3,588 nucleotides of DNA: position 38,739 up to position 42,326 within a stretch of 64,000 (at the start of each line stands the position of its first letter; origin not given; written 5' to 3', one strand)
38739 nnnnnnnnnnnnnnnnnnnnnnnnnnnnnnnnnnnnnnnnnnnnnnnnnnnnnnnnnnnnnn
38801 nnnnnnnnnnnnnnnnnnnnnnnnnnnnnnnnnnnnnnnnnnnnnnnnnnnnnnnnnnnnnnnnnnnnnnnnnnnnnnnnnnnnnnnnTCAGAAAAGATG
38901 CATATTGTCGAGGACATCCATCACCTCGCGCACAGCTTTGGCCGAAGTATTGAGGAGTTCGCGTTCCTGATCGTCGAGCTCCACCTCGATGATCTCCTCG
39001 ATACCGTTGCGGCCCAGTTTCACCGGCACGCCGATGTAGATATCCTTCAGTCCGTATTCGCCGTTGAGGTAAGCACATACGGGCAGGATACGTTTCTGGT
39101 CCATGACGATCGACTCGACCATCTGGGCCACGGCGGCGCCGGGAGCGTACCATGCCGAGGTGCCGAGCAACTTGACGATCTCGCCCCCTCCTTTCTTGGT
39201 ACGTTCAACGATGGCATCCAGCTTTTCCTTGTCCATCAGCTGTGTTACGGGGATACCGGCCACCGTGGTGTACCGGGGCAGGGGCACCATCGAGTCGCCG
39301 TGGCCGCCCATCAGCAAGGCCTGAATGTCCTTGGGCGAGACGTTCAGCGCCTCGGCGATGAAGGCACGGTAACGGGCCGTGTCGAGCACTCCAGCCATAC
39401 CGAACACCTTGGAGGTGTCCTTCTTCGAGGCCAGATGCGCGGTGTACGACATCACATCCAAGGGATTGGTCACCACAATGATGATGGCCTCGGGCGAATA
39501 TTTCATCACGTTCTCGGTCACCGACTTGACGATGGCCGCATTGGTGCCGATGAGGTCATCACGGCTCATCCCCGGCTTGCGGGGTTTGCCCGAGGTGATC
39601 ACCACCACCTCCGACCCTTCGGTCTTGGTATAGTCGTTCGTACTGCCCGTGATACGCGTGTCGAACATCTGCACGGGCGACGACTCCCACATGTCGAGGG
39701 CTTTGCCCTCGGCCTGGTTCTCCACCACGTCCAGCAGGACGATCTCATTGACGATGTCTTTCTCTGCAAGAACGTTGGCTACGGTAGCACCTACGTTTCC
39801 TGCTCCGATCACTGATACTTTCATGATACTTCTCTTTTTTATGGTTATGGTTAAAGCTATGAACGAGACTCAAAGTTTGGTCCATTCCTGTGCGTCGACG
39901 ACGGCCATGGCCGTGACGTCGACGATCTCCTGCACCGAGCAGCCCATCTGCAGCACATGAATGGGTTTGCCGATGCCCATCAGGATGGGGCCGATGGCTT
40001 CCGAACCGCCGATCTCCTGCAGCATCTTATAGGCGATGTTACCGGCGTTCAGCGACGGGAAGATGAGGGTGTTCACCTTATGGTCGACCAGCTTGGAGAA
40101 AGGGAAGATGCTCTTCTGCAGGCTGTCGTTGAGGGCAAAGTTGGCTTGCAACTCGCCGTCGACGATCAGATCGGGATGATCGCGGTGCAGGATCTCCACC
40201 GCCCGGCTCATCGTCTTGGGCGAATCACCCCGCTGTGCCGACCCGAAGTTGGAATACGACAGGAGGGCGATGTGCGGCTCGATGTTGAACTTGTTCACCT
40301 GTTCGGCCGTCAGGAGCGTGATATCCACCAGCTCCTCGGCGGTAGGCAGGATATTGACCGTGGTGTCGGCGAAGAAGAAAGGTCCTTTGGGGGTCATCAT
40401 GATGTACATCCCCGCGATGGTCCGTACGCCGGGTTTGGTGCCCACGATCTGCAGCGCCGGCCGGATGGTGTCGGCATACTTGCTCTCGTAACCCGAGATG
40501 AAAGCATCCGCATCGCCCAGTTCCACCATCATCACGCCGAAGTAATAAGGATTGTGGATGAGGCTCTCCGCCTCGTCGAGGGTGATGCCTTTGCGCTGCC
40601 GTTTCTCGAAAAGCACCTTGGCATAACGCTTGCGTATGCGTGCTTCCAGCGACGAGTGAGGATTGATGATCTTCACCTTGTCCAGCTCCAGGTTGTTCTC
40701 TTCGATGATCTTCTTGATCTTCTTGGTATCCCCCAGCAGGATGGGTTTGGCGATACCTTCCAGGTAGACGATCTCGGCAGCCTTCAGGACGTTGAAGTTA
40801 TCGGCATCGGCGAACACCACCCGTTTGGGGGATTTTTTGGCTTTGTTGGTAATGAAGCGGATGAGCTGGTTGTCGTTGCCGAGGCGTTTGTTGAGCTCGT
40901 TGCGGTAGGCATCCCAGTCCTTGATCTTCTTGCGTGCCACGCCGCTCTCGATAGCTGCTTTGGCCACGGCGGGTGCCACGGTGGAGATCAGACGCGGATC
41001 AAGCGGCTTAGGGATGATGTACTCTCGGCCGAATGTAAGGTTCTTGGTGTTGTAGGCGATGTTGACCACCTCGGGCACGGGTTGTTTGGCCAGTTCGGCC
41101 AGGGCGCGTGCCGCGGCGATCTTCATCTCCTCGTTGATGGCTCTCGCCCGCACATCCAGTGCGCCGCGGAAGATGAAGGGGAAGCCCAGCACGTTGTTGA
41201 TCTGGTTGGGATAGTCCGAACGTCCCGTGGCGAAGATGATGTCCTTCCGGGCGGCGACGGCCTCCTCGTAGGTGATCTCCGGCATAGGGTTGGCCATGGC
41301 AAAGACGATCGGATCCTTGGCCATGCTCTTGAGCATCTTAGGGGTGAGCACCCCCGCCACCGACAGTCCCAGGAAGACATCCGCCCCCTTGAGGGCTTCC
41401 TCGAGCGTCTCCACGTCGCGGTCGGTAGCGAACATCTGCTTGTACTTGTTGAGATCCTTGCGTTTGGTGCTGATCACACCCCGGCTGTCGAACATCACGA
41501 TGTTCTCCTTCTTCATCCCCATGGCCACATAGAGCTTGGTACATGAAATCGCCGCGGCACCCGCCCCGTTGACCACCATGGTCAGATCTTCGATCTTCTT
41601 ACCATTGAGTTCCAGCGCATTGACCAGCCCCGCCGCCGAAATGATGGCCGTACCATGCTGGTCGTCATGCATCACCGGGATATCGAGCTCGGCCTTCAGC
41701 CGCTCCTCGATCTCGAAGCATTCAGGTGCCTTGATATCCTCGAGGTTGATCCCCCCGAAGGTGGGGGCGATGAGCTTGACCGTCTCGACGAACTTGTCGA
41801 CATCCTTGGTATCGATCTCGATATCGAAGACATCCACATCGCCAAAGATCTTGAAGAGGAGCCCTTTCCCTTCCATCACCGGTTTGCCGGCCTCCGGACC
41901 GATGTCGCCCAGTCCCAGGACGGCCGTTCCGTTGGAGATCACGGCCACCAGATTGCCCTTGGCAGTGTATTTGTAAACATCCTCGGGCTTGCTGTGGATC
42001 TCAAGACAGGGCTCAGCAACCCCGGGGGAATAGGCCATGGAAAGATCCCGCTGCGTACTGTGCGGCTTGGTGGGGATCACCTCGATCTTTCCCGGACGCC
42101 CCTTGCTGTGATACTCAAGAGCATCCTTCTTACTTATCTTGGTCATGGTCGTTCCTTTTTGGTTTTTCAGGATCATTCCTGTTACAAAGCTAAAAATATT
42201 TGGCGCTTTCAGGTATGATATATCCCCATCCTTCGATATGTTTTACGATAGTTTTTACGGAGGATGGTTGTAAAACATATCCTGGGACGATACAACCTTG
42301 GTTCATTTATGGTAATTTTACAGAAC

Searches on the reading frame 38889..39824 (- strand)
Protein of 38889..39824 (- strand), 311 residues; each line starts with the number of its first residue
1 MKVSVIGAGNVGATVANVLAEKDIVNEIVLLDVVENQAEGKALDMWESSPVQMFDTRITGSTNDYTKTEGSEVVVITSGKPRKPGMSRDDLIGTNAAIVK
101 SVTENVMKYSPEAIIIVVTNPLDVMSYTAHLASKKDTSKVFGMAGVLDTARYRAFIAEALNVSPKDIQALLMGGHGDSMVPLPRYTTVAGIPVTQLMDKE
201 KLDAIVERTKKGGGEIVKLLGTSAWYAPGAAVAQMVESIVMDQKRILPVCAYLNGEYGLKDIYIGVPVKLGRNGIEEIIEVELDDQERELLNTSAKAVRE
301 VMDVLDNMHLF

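Call 8: search_protein_families(library=pfam, proteins=[window:38889-39824:-])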
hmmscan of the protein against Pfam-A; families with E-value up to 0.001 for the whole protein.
window:38889-39824:- (311 aa): 3 families
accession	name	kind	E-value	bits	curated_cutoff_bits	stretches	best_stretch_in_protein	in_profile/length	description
PF00056.29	Ldh_1_N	-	2.3e-42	144.8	27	1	1-142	1-141/141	lactate/malate dehydrogenase, NAD binding domain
PF02866.23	Ldh_1_C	-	2.7e-36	125.6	22.6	1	147-303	3-168/174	lactate/malate dehydrogenase, alpha/beta C-terminal domain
PF03721.20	UDPG_MGDP_dh_N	-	8.6e-05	22.6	27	1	1-119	1-120/187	UDP-glucose/GDP-mannose dehydrogenase family, NAD binding domain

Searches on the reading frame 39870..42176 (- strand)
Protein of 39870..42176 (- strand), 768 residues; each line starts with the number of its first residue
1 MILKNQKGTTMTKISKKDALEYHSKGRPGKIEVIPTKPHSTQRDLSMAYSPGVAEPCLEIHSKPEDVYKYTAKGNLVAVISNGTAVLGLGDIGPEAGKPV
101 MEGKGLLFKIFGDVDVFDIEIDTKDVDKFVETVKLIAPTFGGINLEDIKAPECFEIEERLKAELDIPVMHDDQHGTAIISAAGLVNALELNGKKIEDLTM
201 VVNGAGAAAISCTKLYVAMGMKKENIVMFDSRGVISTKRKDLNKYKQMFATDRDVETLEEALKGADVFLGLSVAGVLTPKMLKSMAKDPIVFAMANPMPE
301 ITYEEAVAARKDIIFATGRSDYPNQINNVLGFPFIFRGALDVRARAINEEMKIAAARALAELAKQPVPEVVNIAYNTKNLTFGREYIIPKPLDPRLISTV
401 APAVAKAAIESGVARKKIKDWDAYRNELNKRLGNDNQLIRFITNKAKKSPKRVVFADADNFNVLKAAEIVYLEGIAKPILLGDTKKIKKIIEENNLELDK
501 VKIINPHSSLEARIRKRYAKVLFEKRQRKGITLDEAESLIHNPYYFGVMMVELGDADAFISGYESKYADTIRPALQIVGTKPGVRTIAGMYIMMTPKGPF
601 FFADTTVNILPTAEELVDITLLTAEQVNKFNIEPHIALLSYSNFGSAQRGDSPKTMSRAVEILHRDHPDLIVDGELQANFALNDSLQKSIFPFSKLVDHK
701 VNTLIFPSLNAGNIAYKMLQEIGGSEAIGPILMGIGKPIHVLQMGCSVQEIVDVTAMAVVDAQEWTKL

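Call 8: search_protein_families(library=pfam, proteins=[window:39870-42176:-])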
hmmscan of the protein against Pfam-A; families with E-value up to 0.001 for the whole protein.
window:39870-42176:- (768 aa): 4 families
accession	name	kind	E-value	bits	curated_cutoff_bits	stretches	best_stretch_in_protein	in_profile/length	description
PF01515.24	PTA_PTB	-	6.6e-102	341.6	24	1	439-759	3-319/319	Phosphate acetyl/butaryl transferase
PF00390.24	malic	-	2.3e-32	112.7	23.1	1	29-161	2-182/182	Malic enzyme, N-terminal domain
PF03949.21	Malic_M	-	1.2e-24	87.4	23.5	1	175-368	3-230/258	Malic enzyme, NAD binding domain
PF08503.15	DapH_N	-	0.0007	20.2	27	0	436-503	4-72/86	Tetrahydrodipicolinate succinyltransferase N-terminal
